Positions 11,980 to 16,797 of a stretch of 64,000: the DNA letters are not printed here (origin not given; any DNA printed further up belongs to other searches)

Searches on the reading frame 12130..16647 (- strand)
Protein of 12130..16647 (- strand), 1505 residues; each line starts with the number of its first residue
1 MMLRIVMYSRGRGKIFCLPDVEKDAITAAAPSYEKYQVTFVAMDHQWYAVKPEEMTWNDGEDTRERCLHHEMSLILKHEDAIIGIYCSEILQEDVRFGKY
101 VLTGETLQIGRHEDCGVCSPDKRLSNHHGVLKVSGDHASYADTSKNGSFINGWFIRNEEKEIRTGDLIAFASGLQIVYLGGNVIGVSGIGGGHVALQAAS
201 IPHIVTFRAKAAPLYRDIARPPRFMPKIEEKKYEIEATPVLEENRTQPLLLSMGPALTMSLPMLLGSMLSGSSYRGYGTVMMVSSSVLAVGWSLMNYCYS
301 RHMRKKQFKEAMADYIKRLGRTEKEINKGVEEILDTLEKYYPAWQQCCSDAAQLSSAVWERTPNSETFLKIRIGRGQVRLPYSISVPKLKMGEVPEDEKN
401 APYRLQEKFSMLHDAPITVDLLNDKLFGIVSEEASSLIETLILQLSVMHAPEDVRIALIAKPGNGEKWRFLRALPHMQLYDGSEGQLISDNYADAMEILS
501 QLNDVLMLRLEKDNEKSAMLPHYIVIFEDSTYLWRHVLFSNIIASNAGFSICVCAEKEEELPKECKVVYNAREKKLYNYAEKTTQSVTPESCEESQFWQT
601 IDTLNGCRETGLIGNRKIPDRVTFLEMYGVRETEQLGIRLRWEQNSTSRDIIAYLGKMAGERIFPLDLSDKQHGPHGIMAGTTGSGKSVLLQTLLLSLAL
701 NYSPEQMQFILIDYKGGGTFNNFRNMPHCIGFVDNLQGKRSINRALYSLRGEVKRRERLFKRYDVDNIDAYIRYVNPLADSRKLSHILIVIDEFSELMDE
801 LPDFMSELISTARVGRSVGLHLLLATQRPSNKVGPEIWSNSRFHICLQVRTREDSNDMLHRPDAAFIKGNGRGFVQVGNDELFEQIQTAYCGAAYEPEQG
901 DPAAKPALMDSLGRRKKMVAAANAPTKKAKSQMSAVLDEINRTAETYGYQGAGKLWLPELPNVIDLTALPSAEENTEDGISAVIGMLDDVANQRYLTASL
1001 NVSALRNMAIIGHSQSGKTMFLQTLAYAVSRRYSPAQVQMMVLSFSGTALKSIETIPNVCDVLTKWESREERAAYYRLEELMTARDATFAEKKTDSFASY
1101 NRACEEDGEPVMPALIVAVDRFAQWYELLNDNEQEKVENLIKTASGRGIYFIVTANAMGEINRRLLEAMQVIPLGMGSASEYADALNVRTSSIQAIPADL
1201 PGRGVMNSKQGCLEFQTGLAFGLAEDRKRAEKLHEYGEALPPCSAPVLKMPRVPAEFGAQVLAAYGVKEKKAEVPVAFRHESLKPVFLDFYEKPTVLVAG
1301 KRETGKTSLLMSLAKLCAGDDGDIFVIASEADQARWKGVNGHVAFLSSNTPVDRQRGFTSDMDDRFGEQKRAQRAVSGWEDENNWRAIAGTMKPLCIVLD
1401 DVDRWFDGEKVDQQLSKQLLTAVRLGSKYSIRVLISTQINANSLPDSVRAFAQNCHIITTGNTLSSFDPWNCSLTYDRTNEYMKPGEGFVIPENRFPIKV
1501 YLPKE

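Call 4: search_protein_families(library=pfam, proteins=[window:12130-16647:-], max_evalue=0.01)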
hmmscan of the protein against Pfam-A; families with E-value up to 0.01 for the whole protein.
window:12130-16647:- (1505 aa): 22 families
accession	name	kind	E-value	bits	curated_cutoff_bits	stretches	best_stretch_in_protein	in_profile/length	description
PF01580.24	FtsK_SpoIIIE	-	3.1e-57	194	24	2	663-830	30-220/221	FtsK/SpoIIIE family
PF13401.12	AAA_22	-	1.3e-10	42.1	27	1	673-827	4-123/130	AAA domain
PF05729.18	NACHT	-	2.2e-10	41.1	26.7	1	1007-1065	2-60/167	NACHT domain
PF00005.33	ABC_tran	-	1.1e-09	39.4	25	0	1283-1373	1-86/137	ABC transporter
PF00498.31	FHA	-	1.3e-09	38.8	20.7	1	109-170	3-66/67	FHA domain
PF13191.12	AAA_16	-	3.3e-09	37.9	32.6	0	1294-1412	25-150/167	AAA ATPase domain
PF13481.12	AAA_25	-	3e-08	34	27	0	1289-1359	28-91/195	AAA domain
PF25199.1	nSTAND_NTPase5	-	2.4e-06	27.9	34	0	678-701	45-67/145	Novel STAND NTPase 5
PF00004.35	AAA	-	3.3e-06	28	21.2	0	1296-1468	1-115/131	ATPase family associated with various cellular activities (AAA)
PF16697.10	Yop-YscD_cpl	-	2.5e-05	24.9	33.2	1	100-168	12-81/94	Inner membrane component of T3SS, cytoplasmic domain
PF20720.3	nSTAND3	-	6.4e-05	23.1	27.2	0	678-711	21-50/155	Novel STAND NTPase 3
PF04665.18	Pox_A32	-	9.1e-05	22.5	22.8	0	998-1033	7-41/242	Poxvirus A32 protein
PF13173.12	AAA_14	-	0.00017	22.1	27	0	1293-1334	2-42/129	AAA domain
PF13476.12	AAA_23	-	0.00018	22.7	27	0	1287-1320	14-46/201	AAA domain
PF13555.12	AAA_29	-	0.00023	21.3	27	0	674-696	23-47/61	P-loop containing region of AAA domain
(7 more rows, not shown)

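Call 5: search_protein_families(library=ncbifam, proteins=[window:12130-16647:-], max_evalue=0.01)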
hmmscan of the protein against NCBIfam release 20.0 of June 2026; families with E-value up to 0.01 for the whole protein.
window:12130-16647:- (1505 aa): 15 families
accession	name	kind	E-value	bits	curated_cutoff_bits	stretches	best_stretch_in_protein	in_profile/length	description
TIGR03928.1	T7_EssCb_Firm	equivalog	1.1e-237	791.9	778.4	1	215-1495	3-1288/1296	type VII secretion protein EssC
TIGR03924.1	T7SS_EccC_a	equivalog_domain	8.3e-106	355.3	509.15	2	236-893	2-671/673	type VII secretion protein EccCa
TIGR03925.1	T7SS_EccC_b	equivalog_domain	6.6e-76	255.8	346.55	2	936-1315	2-383/564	type VII secretion protein EccCb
NF007615.0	PRK10263.1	equivalog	8.4e-17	60.2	1566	1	658-872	998-1229/1355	DNA translocase FtsK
TIGR00929.1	VirB4_CagE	subfamily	2.4e-08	32.7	643.1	0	676-715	439-475/792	VirB4 family type IV secretion/conjugal transfer ATPase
TIGR04521.1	ECF_ATPase_2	equivalog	3.3e-05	23.1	330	0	999-1026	25-52/279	energy-coupling factor transporter ATPase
TIGR02857.1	CydD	equivalog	6.6e-05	22.1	435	0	1276-1347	329-402/529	thiol reductant ABC exporter subunit CydD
TIGR02315.1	ABC_phnC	equivalog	0.00022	20.7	266.1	0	1280-1387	15-126/243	phosphonate ABC transporter ATP-binding protein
TIGR02868.1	CydC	equivalog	0.00039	19.2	329.05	0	1282-1346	350-414/530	thiol reductant ABC exporter subunit CydC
NF041017.1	DNA_import_CedB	equivalog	0.00057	18.6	700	0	669-716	270-314/590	DNA import protein CedB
TIGR03354.1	VI_FHA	hypoth_equivalog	0.00077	19.4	120.25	1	99-168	18-92/420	type VI secretion system-associated FHA domain protein TagH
TIGR03608.1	L_ocin_972_ABC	subfamily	0.0012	18.4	254.85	0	998-1027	17-46/206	putative bacteriocin export ABC transporter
TIGR02211.1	LolD_lipo_ex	equivalog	0.0018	17.8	307.75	0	998-1026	24-52/221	lipoprotein-releasing ABC transporter ATP-binding protein LolD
NF000355.4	ribo_prot_ABC_F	equivalog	0.0061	15.5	380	0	993-1031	327-365/499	ribosomal protection-like ABC-F family protein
NF007601.2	PRK10247.1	equivalog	0.0068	15.9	292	0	1282-1334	16-68/204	iron efflux ABC transporter ATP-binding subunit FetA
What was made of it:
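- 12130..16647 (-): EssC/TsxC ATPase, 1505 aa. TIGR03928 at 791.9 bits; FtsK_SpoIIIE; FHA (calls 4, 5).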

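Call 64: search_dna_similar(query=window:12130-16647:-, collection=plasmids, mode=protein, max_rows=25)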
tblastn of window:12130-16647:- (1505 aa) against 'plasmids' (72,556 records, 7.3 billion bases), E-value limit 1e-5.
Records with a match: 933; places in all: 1007; records where one place covers at least 80% of the query: 4.
Best place of each record, by identity: <60% 933.
By first word of the organism name: Bacillus 197; Ralstonia 135; Enterococcus 104; Sinorhizobium 86; Mycobacterium 58; Clostridium 45; Streptomyces 44; Mycolicibacterium 20; Shinella 14; Rhizobium 12; and 98 more.
By predicted mobility (MOB-suite, as given by PLSDB): non-mobilizable 516; mobilizable 332; conjugative 85.
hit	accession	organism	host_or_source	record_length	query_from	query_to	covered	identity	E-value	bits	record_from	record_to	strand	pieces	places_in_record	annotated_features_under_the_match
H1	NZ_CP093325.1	Bacillus sp. N5-665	whole organism,peat soil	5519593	199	1503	87%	27.3%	4e-121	429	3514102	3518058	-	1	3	none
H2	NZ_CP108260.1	Streptomyces sp. NBC_00055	-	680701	206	1490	85%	25.2%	1e-61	242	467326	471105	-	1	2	FtsK/SpoIIIE domain-containing protein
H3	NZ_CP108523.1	Streptomyces sp. NBC_01230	-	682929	206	1490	85%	25.2%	1e-61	242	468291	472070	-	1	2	FtsK/SpoIIIE domain-containing protein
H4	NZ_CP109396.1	Streptomyces sp. NBC_01527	-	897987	206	1490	85%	25.2%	1e-61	242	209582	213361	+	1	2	FtsK/SpoIIIE domain-containing protein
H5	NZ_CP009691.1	Bacillus mycoides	soil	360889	275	1402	75%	28.4%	5e-120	426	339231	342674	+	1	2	essC: type VII secretion protein EssC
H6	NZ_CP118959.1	Bacillus mycoides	Soil,Type strain bacterial culture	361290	275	1402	75%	28.4%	5e-120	426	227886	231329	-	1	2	essC: type VII secretion protein EssC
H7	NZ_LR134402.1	Listeria monocytogenes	Homo sapiens,Vein blood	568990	275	1441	78%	27.0%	6e-116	413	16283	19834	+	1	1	essC: type VII secretion protein EssC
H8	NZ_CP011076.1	Brevibacillus laterosporus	Oryza sativa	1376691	280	1317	69%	29.4%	4e-122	432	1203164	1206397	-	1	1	none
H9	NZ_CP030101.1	Listeria monocytogenes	Environment,water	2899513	275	1370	73%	27.6%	7e-119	422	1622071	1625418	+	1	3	none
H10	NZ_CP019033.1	Limosilactobacillus fermentum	Homo sapiens,Culture,vaginal tract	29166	277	1216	62%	30.9%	6e-113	404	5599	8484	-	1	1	essC: type VII secretion protein EssC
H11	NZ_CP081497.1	Streptomyces sp. BHT-5-2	whole organism,plant soil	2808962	218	1318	73%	26.3%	3e-66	257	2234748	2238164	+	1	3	none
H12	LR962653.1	Enterococcus faecalis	-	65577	276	1296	68%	28.0%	3e-92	340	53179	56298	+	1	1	record has no annotation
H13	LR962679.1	Enterococcus faecalis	-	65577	276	1296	68%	28.0%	3e-92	340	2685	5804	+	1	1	record has no annotation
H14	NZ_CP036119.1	Bacillus mycoides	cell culture,soil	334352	275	1219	63%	30.1%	5e-115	410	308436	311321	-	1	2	essC: type VII secretion protein EssC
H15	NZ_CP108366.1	Streptomyces sp. NBC_01340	-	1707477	220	1367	76%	24.7%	5e-63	246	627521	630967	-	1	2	none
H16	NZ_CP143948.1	Agathobacter rectalis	Homo sapiens,cell culture,fecal sample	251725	321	1337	68%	27.9%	1e-102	372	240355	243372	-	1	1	essC: type VII secretion protein EssC | FHA domain-containing protein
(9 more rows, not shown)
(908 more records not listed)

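Call 65: get_annotated_region(hit=H7, flank=6000)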
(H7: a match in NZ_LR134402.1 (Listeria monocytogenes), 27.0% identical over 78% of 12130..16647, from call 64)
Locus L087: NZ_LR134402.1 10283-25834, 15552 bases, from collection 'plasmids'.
description: Listeria monocytogenes strain NCTC7974 plasmid 5, complete sequence
organism: Listeria monocytogenes (NCBI taxid 1639)
taxonomy: Bacteria; Bacillota; Bacilli; Bacillales; Listeriaceae; Listeria; Listeria monocytogenes
host: -; source: Homo sapiens,Vein blood; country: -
typing (MOB-suite, as given by PLSDB): non-mobilizable
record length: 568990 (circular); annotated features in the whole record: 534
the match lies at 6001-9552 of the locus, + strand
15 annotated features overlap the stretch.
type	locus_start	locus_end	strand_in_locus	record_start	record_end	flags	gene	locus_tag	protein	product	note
CDS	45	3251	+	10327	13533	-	esaA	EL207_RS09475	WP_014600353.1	type VII secretion protein EsaA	-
CDS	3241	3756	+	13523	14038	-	essA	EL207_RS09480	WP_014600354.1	type VII secretion protein EssA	GO:0009306 - protein secretion [Evidence IEA]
CDS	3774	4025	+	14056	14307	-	-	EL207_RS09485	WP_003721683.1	EsaB/YukD family protein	-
CDS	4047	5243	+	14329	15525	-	essB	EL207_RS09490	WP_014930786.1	type VII secretion protein EssB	GO:0009306 - protein secretion [Evidence IEA]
CDS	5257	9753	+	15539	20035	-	essC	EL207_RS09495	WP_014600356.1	type VII secretion protein EssC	GO:0009306 - protein secretion [Evidence IEA]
CDS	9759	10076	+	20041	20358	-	-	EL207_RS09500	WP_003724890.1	DUF4176 domain-containing protein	-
CDS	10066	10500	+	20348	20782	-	-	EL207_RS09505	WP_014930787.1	hypothetical protein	-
CDS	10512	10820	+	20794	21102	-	-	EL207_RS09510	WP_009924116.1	hypothetical protein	-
CDS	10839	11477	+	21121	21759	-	-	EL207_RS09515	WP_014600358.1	hypothetical protein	-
CDS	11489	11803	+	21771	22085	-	-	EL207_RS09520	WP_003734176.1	hypothetical protein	-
CDS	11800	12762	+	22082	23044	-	-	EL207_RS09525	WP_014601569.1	hypothetical protein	-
CDS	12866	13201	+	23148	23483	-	-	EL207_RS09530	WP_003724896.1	hypothetical protein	-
CDS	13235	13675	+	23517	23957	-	-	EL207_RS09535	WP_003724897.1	hypothetical protein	-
CDS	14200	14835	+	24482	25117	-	-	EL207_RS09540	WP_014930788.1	hypothetical protein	-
CDS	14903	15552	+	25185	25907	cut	-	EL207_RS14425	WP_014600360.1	hypothetical protein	-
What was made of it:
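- On EssB/YukC (T7SSb pseudokinase): The gene-order criterion is not: the gene lies nine genes downstream of essC, whereas essB is immediately upstream in Listeria (call 65).
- Closest known: EssB/YukC pseudokinase of T7SSb. Different: The gene order differs (call 65).
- Checked: In a canonical T7SSb locus essB sits immediately upstream of essC (Listeria, call 65).
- The gene position differs (call 65).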

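Call 66: get_annotated_region(hit=H16, flank=12000)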
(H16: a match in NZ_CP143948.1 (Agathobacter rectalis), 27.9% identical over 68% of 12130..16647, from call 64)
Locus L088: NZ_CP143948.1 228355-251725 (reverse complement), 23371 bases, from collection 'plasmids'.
description: Agathobacter rectalis strain DFI.5.28 plasmid unnamed1, complete sequence
organism: Agathobacter rectalis (NCBI taxid 39491)
taxonomy: Bacteria; Bacillota; Clostridia; Lachnospirales; Lachnospiraceae; Agathobacter; Agathobacter rectalis
host: -; source: Homo sapiens,cell culture,fecal sample; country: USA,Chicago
typing (MOB-suite, as given by PLSDB): non-mobilizable
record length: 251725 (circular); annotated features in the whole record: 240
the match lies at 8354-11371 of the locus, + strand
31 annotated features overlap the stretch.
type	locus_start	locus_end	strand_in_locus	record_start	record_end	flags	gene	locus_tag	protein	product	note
CDS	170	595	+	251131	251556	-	-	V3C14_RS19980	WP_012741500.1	hypothetical protein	-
CDS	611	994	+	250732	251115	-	-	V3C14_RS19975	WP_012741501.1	hypothetical protein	-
CDS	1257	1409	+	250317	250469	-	-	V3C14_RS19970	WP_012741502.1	hypothetical protein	-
CDS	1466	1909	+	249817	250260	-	-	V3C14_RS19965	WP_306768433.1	hypothetical protein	-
CDS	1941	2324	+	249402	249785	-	-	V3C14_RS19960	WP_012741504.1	hypothetical protein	-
CDS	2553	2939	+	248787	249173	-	-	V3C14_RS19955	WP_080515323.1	hypothetical protein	-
CDS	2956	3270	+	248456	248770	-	-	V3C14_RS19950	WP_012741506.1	hypothetical protein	-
CDS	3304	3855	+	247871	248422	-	-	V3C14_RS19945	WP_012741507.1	hypothetical protein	-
CDS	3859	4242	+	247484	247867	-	-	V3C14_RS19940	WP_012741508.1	hypothetical protein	-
CDS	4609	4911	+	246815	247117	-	-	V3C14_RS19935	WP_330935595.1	WXG100 family type VII secretion target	-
CDS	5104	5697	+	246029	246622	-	-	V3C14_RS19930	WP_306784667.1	hypothetical protein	-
CDS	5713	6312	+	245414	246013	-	-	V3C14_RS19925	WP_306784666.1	hypothetical protein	-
CDS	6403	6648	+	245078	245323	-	-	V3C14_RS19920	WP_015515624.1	Imm59 family immunity protein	-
CDS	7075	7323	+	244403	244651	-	-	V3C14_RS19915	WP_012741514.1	Imm59 family immunity protein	-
CDS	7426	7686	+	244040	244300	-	-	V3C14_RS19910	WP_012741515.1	EsaB/YukD family protein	-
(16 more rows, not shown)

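Call 72: find_homologous_proteins(query=window:12130-16647:-, max_evalue=1e-50)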
Query window:12130-16647:- (1505 aa): 24 proteins with E <= 1e-50 among 8000 candidates.
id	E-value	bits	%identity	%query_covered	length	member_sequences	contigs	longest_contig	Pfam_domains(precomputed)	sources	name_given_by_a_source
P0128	0.0e+0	3443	99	100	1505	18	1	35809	PF00498.32,PF00005.34,PF05729.19,PF00004.36,PF13401.13,PF01580.25,PF27394.1,PF25199.2,PF13481.13,PF13191.13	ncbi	-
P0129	0.0e+0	2762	78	100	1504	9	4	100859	PF13173.13,PF13555.13,PF13401.13,PF13191.13,PF00498.32,PF00005.34,PF13476.13,PF05729.19,PF16697.11,PF00009.34,PF01580.25,PF27394.1,PF25199.2,PF13481.13,PF20720.4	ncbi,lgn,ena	-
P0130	0.0e+0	2210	63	100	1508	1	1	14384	PF00498.32,PF00005.34,PF05729.19,PF13401.13,PF01580.25,PF13191.13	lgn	-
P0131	0.0e+0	1704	50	100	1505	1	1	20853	PF13555.13,PF13401.13,PF20703.4,PF13191.13,PF00498.32,PF01935.24,PF00005.34,PF13476.13,PF05729.19,PF01580.25,PF25199.2,PF13481.13,PF20720.4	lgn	-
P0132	0.0e+0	1537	93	40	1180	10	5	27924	PF00005.34,PF01580.25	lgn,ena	-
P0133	9.6e-178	611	33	55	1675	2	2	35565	PF10412.16,PF00498.32,PF01935.24,PF00005.34,PF13555.13,PF13401.13,PF01580.25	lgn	-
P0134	2.0e-176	607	31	82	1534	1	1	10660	PF00437.27,PF13245.13,PF13555.13,PF13401.13,PF13238.13,PF01637.25,PF13191.13,PF00498.32,PF01935.24,PF00005.34,PF05729.19,PF01580.25,PF25199.2,PF20720.4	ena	-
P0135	1.7e-169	584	34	57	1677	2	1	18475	PF00498.32,PF01935.24,PF13401.13,PF01580.25,PF01637.25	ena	-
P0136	7.5e-161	555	31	64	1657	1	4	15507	PF10412.16,PF00498.32,PF01935.24,PF05872.19,PF13555.13,PF13401.13,PF01580.25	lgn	-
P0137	3.4e-160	553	33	61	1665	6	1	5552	PF10412.16,PF00498.32,PF01935.24,PF13555.13,PF13401.13,PF01580.25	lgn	-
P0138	1.4e-158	548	34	53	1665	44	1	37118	PF13401.13,PF01580.25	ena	-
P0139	2.2e-158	547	31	62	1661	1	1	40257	PF00498.32,PF01935.24,PF05872.19,PF00910.29,PF13401.13,PF01580.25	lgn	-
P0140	1.0e-155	538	29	81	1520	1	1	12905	PF05872.19,PF13401.13,PF01580.25,PF13191.13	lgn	-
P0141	2.8e-110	388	28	70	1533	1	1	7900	PF00437.27,PF00498.32,PF16697.11,PF13555.13,PF13401.13,PF01580.25,PF25199.2,PF13191.13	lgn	-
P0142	3.7e-105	371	28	77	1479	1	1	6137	PF00498.32,PF16697.11,PF01580.25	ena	-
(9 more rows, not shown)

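Call 73: find_encoding_contigs(protein=P0131, flank=10000, max_places=2)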
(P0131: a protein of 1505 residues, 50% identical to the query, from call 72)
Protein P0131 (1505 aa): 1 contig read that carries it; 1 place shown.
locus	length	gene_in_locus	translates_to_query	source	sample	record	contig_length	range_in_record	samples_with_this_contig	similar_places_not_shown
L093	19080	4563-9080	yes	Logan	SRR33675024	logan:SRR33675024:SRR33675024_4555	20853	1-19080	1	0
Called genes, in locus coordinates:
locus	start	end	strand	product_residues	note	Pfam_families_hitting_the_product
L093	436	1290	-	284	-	PF01381:HTH_3, PF12844:HTH_19, PF13443:HTH_26, PF13560:HTH_31 (weak)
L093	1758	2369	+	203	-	PF00239:Resolvase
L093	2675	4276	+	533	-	-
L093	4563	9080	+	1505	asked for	PF00498:FHA, PF01580:FtsK_SpoIIIE, PF01935:DUF87 (faint), PF00005:ABC_tran (faint), PF05729:NACHT (faint), PF13191:AAA_16 (faint), PF13401:AAA_22 (faint), PF01580:FtsK_SpoIIIE, +6 more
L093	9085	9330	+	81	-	PF08817:YukD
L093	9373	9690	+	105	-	PF13780:DUF4176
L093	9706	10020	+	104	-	-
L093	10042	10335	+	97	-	-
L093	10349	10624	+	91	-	-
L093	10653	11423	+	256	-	-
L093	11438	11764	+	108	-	PF13780:DUF4176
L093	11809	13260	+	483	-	-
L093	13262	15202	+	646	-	PF00069:Pkinase, PF07714:PK_Tyr_Ser-Thr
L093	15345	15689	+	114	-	-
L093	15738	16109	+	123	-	PF12958:DUF3847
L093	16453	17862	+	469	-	PF03389:MobA_MobL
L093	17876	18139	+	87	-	-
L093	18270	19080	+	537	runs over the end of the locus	PF00239:Resolvase, PF07508:Recombinase, PF13408:Zn_ribbon_recom, PF14287:DUF4368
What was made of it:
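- In L093 the whole block moves together on a mobile element (call 73).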
